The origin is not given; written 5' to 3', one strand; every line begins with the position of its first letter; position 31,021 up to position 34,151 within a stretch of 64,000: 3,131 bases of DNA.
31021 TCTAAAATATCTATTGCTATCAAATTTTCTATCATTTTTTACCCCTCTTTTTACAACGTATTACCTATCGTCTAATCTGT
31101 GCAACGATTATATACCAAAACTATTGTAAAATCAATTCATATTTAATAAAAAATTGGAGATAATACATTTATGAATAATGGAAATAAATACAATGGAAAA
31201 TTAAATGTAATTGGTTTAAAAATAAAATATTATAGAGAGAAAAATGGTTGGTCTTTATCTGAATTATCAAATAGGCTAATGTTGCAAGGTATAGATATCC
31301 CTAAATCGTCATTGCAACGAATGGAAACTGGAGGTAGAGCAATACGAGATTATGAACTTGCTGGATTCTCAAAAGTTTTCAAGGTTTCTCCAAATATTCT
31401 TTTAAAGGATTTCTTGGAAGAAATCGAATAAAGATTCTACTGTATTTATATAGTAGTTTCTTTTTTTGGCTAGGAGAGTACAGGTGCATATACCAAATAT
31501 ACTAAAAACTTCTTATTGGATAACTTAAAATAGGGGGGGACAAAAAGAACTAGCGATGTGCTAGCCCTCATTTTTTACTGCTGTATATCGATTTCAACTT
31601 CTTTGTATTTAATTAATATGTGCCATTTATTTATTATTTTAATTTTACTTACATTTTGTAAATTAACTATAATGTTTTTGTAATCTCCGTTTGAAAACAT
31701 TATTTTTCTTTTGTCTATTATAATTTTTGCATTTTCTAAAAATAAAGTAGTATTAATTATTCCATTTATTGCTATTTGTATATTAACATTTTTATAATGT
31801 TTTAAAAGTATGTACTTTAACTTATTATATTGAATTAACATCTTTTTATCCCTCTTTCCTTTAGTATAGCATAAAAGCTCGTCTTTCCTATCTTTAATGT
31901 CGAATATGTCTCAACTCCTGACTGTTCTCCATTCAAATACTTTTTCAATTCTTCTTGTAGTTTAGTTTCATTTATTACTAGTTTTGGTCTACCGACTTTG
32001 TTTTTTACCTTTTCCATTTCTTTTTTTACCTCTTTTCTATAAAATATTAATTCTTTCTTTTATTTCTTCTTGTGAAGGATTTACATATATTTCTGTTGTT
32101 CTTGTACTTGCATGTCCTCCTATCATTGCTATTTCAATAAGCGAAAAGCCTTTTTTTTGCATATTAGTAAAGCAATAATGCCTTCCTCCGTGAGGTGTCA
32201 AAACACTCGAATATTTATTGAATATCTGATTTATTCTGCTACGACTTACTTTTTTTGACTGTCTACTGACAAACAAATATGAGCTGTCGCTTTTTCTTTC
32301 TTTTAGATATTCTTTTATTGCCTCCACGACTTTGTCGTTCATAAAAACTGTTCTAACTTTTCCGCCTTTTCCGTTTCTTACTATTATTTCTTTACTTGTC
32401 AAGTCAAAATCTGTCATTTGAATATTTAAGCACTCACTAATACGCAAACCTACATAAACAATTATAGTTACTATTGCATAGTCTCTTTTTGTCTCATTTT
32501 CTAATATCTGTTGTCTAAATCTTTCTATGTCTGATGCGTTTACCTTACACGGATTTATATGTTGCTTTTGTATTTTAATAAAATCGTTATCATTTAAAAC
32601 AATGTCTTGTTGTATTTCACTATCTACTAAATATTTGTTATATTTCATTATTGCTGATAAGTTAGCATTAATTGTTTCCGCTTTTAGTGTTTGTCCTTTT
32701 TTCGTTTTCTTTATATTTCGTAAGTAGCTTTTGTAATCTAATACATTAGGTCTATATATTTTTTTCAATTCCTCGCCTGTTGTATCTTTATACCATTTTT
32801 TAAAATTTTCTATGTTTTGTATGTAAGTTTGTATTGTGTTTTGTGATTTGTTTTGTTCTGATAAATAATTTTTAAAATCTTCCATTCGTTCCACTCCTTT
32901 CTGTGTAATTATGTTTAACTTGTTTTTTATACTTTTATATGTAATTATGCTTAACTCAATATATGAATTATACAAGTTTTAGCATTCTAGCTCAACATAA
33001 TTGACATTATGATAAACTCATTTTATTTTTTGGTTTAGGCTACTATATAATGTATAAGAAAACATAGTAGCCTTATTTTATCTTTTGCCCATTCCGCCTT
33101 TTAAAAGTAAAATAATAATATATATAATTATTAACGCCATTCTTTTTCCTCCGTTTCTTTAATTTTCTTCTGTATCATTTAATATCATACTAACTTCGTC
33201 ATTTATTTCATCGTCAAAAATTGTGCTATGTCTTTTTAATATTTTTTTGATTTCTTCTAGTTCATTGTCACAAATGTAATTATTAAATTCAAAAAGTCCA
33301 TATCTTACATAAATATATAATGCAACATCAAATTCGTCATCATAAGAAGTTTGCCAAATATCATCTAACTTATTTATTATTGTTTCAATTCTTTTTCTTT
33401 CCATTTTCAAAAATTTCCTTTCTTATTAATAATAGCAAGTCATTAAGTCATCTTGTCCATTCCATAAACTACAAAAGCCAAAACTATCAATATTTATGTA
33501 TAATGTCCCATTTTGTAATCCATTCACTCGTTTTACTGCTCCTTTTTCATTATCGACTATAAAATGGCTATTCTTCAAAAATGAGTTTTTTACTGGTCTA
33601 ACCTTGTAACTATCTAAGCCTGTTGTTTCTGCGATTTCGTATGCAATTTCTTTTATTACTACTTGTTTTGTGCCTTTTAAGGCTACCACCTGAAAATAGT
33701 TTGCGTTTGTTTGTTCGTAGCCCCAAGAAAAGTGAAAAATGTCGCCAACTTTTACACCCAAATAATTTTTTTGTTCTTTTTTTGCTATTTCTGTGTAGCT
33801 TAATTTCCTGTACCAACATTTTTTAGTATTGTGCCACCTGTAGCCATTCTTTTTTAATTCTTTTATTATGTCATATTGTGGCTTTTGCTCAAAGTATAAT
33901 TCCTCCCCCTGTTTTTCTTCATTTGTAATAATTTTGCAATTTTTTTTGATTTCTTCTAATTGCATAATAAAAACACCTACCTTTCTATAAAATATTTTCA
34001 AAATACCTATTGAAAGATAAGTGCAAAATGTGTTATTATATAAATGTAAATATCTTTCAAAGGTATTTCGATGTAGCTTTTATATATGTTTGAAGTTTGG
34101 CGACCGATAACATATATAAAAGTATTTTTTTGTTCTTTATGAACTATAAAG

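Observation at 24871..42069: ~17-kb integrase-bearing element inserted in the 3' end of spo0A, carrying its own replacement Spo0A C-terminus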

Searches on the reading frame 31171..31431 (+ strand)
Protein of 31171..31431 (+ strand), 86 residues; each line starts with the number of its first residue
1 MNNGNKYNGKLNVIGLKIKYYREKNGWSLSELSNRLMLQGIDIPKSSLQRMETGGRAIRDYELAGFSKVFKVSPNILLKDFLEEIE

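Call 11: search_protein_families(library=pfam, proteins=[window:31171-31431:+], max_evalue=0.01)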
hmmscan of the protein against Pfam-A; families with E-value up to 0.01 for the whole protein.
window:31171-31431:+ (86 aa): 2 families
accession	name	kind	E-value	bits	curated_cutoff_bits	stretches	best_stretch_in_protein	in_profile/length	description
PF01381.28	HTH_3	-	1.8e-07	31.5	23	1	18-76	1-54/55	Helix-turn-helix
PF13560.12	HTH_31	-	0.0016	19.1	27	1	15-74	3-58/64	Helix-turn-helix domain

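Call 25: search_protein_families(library=phrogs, proteins=[window:31171-31431:+], max_evalue=0.01)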
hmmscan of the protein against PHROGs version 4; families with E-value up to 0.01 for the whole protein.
window:31171-31431:+ (86 aa): 7 families
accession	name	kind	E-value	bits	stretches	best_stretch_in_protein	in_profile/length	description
phrog_11503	-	DNA, RNA and nucleotide metabolism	8.6e-09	36.7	1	16-79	21-84/151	HTH DNA binding protein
phrog_8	-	transcription regulation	7.4e-08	33.2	1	8-78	71-136/346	transcriptional regulator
phrog_3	-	transcription regulation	5.1e-07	30.8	1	7-81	82-151/430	transcriptional repressor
phrog_2967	-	transcription regulation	3.6e-06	27.7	1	14-79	11-71/225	transcriptional regulator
phrog_4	-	transcription regulation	1.4e-05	25.2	1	13-81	132-195/400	transcriptional repressor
phrog_2439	-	transcription regulation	0.0045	16.9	1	12-80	6-69/367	transcriptional regulator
phrog_7396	-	unknown function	0.0077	16.9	1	10-78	12-78/227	-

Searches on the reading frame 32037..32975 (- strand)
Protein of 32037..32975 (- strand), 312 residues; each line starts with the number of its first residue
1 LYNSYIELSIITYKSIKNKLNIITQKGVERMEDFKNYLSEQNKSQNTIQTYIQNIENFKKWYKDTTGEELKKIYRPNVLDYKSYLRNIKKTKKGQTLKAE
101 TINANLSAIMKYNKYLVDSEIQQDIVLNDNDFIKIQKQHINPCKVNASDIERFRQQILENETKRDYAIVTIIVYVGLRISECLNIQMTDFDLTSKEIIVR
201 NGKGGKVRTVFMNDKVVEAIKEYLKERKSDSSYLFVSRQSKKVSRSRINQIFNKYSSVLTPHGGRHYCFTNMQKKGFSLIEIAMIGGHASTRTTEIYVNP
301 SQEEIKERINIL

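Call 10: search_protein_families(library=pfam, proteins=[window:32037-32975:-], max_evalue=0.01)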
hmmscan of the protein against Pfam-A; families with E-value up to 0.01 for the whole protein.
window:32037-32975:- (312 aa): 5 families
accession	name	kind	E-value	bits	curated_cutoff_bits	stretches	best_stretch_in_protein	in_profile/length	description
PF00589.27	Phage_integrase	-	7.9e-33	114.1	27.1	1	155-303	13-171/172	Phage integrase family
PF02899.23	Phage_int_SAM_1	-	4.3e-10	40.2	22.3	1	32-118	2-81/83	Phage integrase, N-terminal SAM-like domain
PF13495.12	Phage_int_SAM_4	-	3.1e-06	28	27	1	31-122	2-84/85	Phage integrase, N-terminal SAM-like domain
PF13102.12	Phage_int_SAM_5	-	9.7e-05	23.1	22.3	1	30-56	50-76/98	Phage integrase SAM-like domain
PF21387.2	Gp6_C-I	-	0.0051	17.3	27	0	268-283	22-37/69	Baseplate structural protein gp6, C-terminal domain I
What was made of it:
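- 32037..32975 (-): Second Xer-like tyrosine recombinase, probably for multimer resolution rather than integration. PF00589 7.9e-33 (call 10).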

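Call 25: search_protein_families(library=phrogs, proteins=[window:32037-32975:-], max_evalue=0.01)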
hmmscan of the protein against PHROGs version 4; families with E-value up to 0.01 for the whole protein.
window:32037-32975:- (312 aa): 3 families
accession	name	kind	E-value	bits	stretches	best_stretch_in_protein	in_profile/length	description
phrog_1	-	integration and excision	1.4e-38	134.5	1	32-310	167-445/611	integrase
phrog_216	-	integration and excision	1.1e-36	127.5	1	113-309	26-233/301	integrase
phrog_5127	-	integration and excision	0.0027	18.2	0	18-292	113-325/355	integrase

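Call 62: search_protein_families(library=ncbifam, proteins=[window:32037-32975:-], max_evalue=0.01)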
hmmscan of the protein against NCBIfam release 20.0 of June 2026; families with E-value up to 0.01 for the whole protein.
window:32037-32975:- (312 aa): 12 families
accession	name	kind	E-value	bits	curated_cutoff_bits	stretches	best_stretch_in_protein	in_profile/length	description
NF040815.2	recomb_XerA_Arch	equivalog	5e-46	157.4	220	1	32-307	1-261/263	site-specific tyrosine recombinase/integron integrase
TIGR02224.1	recomb_XerC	equivalog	1.6e-38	132.8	335.15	1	33-307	2-284/295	tyrosine recombinase XerC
TIGR02225.1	recomb_XerD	equivalog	7.3e-36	124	329.6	1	34-309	3-283/290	site-specific tyrosine recombinase XerD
NF001399.0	PRK00283.1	subfamily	8.4e-32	110.6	279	1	28-307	6-290/300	tyrosine recombinase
NF003462.0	PRK05084.1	equivalog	1.1e-25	90.1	267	1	155-310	187-354/360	tyrosine recombinase XerS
NF002331.0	PRK01287.1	subfamily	1.3e-24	86.9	371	1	29-304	28-316/365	site-specific tyrosine recombinase XerC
TIGR02249.1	integrase_gron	subfamily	3e-18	66.2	265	1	32-228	3-181/315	integron integrase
NF007370.0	PRK09870.1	subfamily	1.5e-11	44.3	221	1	161-298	30-177/200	tyrosine-type DNA invertase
NF040693.1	recomb_GmtY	equivalog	2e-11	43.8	340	2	41-227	100-288/441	gamma-mobile-trio recombinase GmtY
NF011946.0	PRK15417.1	equivalog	2.3e-09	36.9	435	1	170-226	138-194/337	integron integrase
NF007371.0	PRK09871.1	subfamily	2.9e-09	36.8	222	1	161-298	24-172/198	tyrosine-type DNA invertase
NF002685.0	PRK02436.1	equivalog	4.1e-07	30.1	178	1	33-297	4-243/245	site-specific tyrosine recombinase XerD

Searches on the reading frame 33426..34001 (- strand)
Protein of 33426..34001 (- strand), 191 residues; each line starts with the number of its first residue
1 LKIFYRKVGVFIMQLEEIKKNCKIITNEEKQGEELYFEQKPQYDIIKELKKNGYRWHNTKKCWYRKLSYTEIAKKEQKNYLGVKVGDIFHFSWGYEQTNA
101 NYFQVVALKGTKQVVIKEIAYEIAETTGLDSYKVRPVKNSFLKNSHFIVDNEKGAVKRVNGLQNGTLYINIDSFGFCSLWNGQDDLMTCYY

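Call 10: search_protein_families(library=pfam, proteins=[window:33426-34001:-], max_evalue=0.01)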
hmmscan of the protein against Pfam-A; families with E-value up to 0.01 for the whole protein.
window:33426-34001:- (191 aa): 0 families

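Call 24: search_protein_families(library=phrogs, proteins=[window:33426-34001:-], max_evalue=0.01)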
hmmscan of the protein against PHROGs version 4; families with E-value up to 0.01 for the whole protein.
window:33426-34001:- (191 aa): 4 families
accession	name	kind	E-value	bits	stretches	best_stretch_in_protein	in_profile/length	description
phrog_37844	-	unknown function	1.7e-11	45.5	1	80-190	100-201/202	-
phrog_27491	-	unknown function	1.1e-05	24.9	1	19-67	323-371/722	-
phrog_6744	-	unknown function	1.7e-05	25.1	1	21-74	291-344/355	-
phrog_19458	-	DNA, RNA and nucleotide metabolism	0.00015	22.4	1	23-68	241-286/306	primase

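Call 61: search_protein_families(library=padloc, proteins=[window:33426-34001:-], max_evalue=0.01)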
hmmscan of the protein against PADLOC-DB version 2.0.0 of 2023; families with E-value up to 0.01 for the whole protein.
window:33426-34001:- (191 aa): 1 family
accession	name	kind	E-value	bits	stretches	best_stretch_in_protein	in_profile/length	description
PDLC00616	ZorC1|ZorC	-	0.00034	17.4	1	24-66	529-573/575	EH signature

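Call 62: search_protein_families(library=ncbifam, proteins=[window:33426-34001:-], max_evalue=0.01)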
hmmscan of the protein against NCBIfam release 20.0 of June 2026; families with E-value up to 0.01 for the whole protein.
window:33426-34001:- (191 aa): 0 families
